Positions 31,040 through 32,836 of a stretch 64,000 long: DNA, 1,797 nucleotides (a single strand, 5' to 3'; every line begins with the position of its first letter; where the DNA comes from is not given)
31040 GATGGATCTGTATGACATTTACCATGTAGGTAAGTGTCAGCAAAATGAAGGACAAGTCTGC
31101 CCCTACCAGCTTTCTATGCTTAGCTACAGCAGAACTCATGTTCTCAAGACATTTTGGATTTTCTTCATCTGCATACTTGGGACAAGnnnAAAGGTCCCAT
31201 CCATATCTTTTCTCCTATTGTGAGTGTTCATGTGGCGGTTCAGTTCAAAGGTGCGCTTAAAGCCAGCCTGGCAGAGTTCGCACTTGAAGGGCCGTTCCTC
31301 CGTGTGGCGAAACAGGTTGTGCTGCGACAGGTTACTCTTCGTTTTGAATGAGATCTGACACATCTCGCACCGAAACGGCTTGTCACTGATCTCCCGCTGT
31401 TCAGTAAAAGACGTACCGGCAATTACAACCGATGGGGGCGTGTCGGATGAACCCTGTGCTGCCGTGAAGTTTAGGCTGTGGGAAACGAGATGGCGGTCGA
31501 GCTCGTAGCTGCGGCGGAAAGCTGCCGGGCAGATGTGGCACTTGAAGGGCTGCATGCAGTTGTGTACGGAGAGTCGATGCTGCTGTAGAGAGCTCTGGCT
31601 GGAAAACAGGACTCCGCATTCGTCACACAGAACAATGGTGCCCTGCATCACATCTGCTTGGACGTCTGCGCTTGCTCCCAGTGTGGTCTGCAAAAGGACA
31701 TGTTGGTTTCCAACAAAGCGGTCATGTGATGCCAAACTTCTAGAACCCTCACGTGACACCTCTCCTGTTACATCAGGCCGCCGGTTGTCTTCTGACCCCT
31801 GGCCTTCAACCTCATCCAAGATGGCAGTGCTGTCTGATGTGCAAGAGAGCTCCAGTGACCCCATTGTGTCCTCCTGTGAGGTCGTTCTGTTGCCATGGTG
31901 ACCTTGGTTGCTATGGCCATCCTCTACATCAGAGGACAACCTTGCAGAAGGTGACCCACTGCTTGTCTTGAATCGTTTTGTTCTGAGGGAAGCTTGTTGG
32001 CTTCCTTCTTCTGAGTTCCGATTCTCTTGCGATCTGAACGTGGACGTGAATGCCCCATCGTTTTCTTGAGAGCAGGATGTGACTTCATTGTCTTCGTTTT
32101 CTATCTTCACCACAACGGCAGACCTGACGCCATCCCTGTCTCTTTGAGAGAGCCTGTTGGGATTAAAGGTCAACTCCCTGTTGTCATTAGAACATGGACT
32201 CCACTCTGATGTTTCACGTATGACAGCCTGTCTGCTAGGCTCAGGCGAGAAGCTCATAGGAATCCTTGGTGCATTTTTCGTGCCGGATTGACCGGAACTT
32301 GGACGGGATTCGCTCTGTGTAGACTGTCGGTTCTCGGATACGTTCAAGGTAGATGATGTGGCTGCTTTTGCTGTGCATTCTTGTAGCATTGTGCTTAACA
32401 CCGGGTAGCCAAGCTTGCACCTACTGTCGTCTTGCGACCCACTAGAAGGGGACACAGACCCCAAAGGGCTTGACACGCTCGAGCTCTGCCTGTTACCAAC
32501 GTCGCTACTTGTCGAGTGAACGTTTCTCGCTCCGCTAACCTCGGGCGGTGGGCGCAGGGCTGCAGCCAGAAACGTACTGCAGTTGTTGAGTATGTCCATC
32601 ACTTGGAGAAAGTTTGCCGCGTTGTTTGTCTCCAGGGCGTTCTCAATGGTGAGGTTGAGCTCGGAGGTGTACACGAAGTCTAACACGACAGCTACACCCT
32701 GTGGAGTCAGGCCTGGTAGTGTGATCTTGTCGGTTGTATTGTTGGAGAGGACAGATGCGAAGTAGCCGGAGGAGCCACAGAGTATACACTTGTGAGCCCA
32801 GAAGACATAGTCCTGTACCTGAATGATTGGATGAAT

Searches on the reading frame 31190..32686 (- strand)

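Call 44: search_protein_families(library=pfam, proteins=[window:31190-32686:-])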
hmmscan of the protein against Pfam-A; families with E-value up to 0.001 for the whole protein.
window:31190-32686:- (499 aa): 10 families
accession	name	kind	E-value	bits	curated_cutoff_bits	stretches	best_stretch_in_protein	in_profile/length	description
PF00096.32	zf-C2H2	-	1.1e-17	63.8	25.2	2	467-489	1-23/23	Zinc finger, C2H2 type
PF13894.12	zf-C2H2_4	-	8.9e-16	57.5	27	1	467-489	1-23/24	C2H2-type zinc finger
PF12171.14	zf-C2H2_jaz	-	1.7e-09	38.1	22.6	0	437-456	1-20/27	Zinc-finger double-stranded RNA-binding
PF13465.12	zf-H2C2_2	-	2.4e-09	37.4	40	1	452-478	1-26/26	Zinc-finger double domain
PF12874.13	zf-met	-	3.2e-07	30.9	21.2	0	438-456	1-19/25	Zinc-finger of C2H2 type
PF23107.1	Zf-C2H2_ZNF451_C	-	0.00012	23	30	0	467-494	3-30/59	Two consecutive Zinc fingers C2H2 type, ZNF451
PF13912.12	zf-C2H2_6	-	0.00021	21.6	25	0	354-374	4-24/27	C2H2-type zinc finger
PF09237.17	GAGA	-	0.00024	21.6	20.2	0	377-400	21-44/54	GAGA factor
PF00651.37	BTB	-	0.00035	21.2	20.5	1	1-41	67-107/110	BTB/POZ domain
PF23447.1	DUF7128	-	0.00069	19.9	25.7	0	354-370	15-31/44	Domain of unknown function (DUF7128)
